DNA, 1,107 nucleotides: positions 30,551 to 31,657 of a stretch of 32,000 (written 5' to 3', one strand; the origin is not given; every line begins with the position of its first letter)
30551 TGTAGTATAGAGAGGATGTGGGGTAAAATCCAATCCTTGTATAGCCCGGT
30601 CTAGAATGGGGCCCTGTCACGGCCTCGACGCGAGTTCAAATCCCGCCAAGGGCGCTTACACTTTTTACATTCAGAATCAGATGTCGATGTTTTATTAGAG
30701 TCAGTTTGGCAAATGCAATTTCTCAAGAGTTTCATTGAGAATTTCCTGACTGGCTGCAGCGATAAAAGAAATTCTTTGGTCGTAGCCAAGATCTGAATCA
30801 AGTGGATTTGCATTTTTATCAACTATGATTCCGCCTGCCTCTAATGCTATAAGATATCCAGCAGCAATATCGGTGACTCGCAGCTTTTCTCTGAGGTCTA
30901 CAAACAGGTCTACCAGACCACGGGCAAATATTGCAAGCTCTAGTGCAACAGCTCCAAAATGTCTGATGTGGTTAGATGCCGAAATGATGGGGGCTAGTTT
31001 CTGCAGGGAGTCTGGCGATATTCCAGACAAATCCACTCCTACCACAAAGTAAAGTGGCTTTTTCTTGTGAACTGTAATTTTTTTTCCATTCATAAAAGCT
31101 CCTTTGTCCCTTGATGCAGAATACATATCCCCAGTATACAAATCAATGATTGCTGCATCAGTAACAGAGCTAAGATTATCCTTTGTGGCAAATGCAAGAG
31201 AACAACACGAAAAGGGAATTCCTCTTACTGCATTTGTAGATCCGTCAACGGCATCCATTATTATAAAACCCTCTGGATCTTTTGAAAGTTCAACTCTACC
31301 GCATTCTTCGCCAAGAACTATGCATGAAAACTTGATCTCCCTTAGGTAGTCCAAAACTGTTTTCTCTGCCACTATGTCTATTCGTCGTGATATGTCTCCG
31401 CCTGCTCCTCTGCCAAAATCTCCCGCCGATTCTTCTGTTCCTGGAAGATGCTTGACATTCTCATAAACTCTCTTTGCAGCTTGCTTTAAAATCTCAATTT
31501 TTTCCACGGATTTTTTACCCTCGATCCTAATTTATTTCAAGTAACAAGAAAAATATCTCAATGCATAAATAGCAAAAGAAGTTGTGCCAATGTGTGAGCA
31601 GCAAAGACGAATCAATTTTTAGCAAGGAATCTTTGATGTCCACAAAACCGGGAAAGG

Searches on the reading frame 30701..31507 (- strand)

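Call 16: search_protein_families(library=ncbifam, proteins=[window:30701-31507:-], max_evalue=0.01)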
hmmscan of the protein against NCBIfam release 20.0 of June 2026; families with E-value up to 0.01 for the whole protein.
window:30701-31507:- (268 aa): 8 families
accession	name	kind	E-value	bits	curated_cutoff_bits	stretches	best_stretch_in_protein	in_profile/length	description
NF009321.0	PRK12676.1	equivalog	8.5e-64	215.2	264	1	4-264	8-262/264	bifunctional fructose-bisphosphatase/inositol-phosphate phosphatase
NF010678.0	PRK14076.1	equivalog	4.8e-41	141.3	493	1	1-259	3-277/570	bifunctional NADP phosphatase/NAD kinase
NF008027.1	PRK10757.1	equivalog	3.8e-16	58.8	332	1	36-232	36-231/267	inositol-1-monophosphatase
TIGR02067.1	his_9_HisN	equivalog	1.1e-11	44.7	275.15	1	42-264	38-251/252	histidinol-phosphatase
TIGR01331.1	bisphos_cysQ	equivalog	5.6e-07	29.4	228.8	1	44-240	39-236/250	3'(2'),5'-bisphosphate nucleotidase CysQ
NF006780.0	PRK09293.1-4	equivalog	7.1e-06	25.2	358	1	4-102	28-126/343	class 1 fructose-bisphosphatase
TIGR01330.1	bisphos_HAL2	equivalog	1.1e-05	24.5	267.05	1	190-260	271-345/359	3'(2'),5'-bisphosphate nucleotidase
NF008182.0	PRK10931.1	equivalog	0.00018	20.7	379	1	43-249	40-237/246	3'(2'),5'-bisphosphate nucleotidase CysQ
